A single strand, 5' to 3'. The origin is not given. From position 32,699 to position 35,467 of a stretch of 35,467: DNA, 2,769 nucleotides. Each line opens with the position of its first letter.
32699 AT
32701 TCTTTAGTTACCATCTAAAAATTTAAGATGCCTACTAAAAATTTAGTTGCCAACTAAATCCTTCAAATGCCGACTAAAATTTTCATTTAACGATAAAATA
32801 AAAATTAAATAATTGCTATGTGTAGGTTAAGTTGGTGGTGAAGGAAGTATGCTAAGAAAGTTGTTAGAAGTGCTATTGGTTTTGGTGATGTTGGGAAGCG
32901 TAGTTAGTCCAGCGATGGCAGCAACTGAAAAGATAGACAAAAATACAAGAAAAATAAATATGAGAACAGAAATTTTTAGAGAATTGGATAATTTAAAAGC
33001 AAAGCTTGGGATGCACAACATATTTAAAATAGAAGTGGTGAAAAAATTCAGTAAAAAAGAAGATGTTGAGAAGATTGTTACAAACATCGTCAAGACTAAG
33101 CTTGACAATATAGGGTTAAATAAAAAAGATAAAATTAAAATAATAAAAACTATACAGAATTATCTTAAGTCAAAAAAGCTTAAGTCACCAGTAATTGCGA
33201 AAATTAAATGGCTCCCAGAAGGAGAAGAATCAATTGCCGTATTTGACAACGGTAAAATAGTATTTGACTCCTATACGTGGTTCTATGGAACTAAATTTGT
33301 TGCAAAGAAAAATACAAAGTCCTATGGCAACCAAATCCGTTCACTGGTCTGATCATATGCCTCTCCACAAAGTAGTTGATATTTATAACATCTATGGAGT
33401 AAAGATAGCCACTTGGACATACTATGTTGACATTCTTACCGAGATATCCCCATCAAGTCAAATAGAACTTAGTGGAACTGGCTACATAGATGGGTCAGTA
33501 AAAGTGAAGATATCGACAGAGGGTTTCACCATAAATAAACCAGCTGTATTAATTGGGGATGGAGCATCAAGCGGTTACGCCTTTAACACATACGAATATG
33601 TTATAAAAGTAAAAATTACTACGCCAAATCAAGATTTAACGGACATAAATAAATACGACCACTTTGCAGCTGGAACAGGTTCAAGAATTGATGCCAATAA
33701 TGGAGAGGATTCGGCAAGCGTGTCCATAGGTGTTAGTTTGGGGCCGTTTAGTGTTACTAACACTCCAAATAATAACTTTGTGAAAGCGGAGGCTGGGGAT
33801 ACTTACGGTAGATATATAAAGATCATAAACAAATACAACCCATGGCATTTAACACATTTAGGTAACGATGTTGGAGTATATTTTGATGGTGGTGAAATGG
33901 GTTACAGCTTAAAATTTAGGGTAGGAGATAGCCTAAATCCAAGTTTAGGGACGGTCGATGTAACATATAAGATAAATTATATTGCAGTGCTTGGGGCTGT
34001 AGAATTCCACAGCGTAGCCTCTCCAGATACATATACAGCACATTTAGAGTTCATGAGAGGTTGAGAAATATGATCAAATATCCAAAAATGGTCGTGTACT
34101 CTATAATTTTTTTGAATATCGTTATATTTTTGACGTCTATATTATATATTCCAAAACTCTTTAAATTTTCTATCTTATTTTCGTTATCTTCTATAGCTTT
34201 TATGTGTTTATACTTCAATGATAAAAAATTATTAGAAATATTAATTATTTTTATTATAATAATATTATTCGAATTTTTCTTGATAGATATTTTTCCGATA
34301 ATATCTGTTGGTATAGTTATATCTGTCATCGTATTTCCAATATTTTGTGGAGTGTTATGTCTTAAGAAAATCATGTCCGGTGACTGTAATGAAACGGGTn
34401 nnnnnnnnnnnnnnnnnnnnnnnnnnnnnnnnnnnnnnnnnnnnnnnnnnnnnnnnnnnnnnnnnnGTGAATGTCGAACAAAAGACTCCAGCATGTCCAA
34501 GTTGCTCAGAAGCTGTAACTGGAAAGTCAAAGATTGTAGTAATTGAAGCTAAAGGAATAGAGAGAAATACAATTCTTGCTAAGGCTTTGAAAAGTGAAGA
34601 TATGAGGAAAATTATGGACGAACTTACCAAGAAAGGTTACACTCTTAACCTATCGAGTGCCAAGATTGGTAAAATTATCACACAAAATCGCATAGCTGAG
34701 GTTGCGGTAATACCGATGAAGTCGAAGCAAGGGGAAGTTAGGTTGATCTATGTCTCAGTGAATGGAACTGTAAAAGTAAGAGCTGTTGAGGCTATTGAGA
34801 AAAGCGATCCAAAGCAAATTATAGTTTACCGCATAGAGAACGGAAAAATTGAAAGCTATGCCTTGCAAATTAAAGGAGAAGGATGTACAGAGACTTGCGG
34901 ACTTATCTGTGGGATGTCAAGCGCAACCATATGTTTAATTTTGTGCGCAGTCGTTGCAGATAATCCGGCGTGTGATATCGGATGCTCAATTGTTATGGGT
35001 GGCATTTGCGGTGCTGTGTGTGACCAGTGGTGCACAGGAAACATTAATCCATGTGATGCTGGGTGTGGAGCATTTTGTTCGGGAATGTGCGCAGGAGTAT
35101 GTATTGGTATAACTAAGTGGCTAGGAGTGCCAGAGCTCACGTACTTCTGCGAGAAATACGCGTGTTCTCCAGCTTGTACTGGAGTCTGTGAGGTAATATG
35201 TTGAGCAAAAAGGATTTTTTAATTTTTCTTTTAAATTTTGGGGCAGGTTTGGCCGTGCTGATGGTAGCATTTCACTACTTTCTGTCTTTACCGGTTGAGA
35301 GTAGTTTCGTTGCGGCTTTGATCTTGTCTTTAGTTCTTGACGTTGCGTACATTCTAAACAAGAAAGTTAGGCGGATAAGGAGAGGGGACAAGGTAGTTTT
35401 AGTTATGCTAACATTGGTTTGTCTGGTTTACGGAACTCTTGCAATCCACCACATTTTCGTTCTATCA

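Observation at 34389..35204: Secreted 271-285-aa precursor-like protein with a (CxxxC)n Cys/Gly-rich hydrophobic C-terminal domain: candidate archaeocin or novel disulfide/metal-rich surface module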

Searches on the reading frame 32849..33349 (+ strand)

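Call 5: search_protein_families(library=pfam, proteins=[window:32849-33349:+], max_evalue=1)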
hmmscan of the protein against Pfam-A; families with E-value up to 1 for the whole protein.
window:32849-33349:+ (167 aa): 0 families

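Call 6: search_protein_families(library=ncbifam, proteins=[window:32849-33349:+], max_evalue=1)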
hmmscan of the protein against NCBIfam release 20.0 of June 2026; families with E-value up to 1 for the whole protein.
window:32849-33349:+ (167 aa): 2 families
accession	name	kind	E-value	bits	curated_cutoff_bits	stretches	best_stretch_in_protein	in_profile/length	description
NF041013.1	T4P_ComGE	equivalog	0.042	14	49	1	5-57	8-60/83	competence type IV pilus minor pilin ComGE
NF009778.0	PRK13278.1-1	equivalog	0.043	12.8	570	1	11-112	86-186/356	formate--phosphoribosylaminoimidazolecarboxamide ligase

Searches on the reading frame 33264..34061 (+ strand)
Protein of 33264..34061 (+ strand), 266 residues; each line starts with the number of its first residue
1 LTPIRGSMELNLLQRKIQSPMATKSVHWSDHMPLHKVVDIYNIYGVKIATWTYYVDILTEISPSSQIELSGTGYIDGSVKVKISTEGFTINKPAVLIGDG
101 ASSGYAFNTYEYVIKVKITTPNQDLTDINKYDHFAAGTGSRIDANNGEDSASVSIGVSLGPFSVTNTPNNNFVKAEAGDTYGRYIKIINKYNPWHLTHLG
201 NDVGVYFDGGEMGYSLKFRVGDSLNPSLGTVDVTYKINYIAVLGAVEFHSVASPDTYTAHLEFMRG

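Call 5: search_protein_families(library=pfam, proteins=[window:33264-34061:+], max_evalue=1)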
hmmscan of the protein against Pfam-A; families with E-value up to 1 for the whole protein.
window:33264-34061:+ (266 aa): 0 families

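Call 6: search_protein_families(library=ncbifam, proteins=[window:33264-34061:+], max_evalue=1)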
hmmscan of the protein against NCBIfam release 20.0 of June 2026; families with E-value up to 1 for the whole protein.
window:33264-34061:+ (266 aa): 0 families

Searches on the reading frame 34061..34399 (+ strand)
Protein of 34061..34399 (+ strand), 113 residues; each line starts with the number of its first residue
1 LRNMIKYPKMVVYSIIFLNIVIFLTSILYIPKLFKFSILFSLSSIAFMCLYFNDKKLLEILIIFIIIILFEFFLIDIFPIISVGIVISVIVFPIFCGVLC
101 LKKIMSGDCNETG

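Call 5: search_protein_families(library=pfam, proteins=[window:34061-34399:+], max_evalue=1)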
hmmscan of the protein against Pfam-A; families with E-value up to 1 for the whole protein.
window:34061-34399:+ (113 aa): 1 family
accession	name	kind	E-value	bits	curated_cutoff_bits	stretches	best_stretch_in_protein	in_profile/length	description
PF13398.12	Peptidase_M50B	-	0.15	12.1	26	1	15-81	97-163/201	Peptidase M50B-like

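Call 6: search_protein_families(library=ncbifam, proteins=[window:34061-34399:+], max_evalue=1)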
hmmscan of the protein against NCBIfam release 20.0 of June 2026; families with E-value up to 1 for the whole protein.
window:34061-34399:+ (113 aa): 0 families

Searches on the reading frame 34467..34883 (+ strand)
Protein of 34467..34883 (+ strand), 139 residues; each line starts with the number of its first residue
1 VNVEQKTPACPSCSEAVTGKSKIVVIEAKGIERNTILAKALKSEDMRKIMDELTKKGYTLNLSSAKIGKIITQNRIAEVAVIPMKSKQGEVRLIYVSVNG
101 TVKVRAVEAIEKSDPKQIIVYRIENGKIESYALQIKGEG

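Call 28: search_protein_families(library=ncbifam, proteins=[window:34467-34883:+], max_evalue=10)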
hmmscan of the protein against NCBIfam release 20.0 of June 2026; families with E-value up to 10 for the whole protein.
seq(139 aa): 2 families
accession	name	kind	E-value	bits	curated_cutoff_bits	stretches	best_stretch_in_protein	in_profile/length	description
NF033892.1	XcbB_CpsF_sero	subfamily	0.037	13.3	125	1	37-95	2-57/291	XcbB/CpsF family capsular polysaccharide biosynthesis protein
NF041042.1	FslE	exception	0.084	11.4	800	1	40-94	88-142/505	rhizoferrin import outer membrane protein FslE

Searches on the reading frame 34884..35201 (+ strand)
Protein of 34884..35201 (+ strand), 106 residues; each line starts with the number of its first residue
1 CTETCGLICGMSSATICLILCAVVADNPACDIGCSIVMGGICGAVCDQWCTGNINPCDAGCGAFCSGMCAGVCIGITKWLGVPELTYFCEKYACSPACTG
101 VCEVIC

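Call 28: search_protein_families(library=ncbifam, proteins=[window:34884-35201:+], max_evalue=10)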
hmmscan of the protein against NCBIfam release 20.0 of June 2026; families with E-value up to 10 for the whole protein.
seq(106 aa): 1 family
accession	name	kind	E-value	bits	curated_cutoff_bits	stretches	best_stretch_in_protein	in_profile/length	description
NF007973.0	PRK10697.1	equivalog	0.24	11.3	136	1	66-83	16-33/119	envelope stress response membrane protein PspC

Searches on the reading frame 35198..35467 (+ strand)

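Call 5: search_protein_families(library=pfam, proteins=[window:35198-35467:+], max_evalue=1)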
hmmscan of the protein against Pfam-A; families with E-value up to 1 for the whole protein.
window:35198-35467:+ (90 aa): 1 family
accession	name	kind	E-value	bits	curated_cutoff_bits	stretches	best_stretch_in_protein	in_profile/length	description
PF04510.18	DUF577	-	0.016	15.5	32.1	1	24-78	62-116/173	Family of unknown function (DUF577)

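Call 6: search_protein_families(library=ncbifam, proteins=[window:35198-35467:+], max_evalue=1)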
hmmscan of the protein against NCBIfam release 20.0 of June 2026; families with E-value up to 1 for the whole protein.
window:35198-35467:+ (90 aa): 5 families
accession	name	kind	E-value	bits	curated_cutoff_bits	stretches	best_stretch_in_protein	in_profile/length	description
NF011370.0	PRK14789.1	equivalog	0.027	14.1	248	1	12-70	69-124/194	lipoprotein signal peptidase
NF038247.1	memb_stab_MspA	equivalog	0.037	14.5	70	1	10-81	27-98/102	membrane stabilizing protein MspA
TIGR02872.1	spore_ytvI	equivalog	0.06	12.7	198.15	1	21-83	10-72/341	sporulation integral membrane protein YtvI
TIGR02865.1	spore_II_E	equivalog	0.11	10.5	490.8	1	12-81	100-168/764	stage II sporulation protein E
NF006088.0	PRK08238.1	equivalog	0.41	9.2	351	1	13-85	274-344/482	UbiA family prenyltransferase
